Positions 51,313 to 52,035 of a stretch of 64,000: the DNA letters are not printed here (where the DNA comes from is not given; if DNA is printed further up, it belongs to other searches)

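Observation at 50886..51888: Low-GC two-gene module with a near-consensus sigma-70 promoter inserted between hflX and trpD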

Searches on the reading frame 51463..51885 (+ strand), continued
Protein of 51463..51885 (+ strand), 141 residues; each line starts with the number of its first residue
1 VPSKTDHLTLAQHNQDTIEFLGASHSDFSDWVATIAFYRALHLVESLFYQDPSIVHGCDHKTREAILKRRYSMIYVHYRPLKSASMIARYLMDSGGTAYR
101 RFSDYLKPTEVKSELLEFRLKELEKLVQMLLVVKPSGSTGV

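Call 82: search_protein_families(library=pfam, proteins=[P0123, P0067, P0137, P0051, P0160, P0141, P0159, P0109, P0087, P0163], max_evalue=0.01)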
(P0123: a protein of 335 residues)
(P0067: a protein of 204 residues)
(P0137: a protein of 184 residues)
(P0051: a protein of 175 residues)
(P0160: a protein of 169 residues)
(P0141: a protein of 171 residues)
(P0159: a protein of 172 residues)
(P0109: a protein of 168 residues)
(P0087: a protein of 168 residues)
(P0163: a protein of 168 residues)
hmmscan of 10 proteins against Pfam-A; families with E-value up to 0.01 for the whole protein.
P0123 (335 aa): 1 family
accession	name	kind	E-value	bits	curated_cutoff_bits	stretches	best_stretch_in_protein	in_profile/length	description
PF14082.12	SduA_C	-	1e-16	61.9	27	1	181-322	3-159/159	Shedu protein SduA, C-terminal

P0067 (204 aa): 0 families

P0137 (184 aa): 0 families

P0051 (175 aa): 0 families

P0160 (169 aa): 0 families

P0141 (171 aa): 0 families

P0159 (172 aa): 0 families

P0109 (168 aa): 0 families

P0087 (168 aa): 0 families

P0163 (168 aa): 0 families
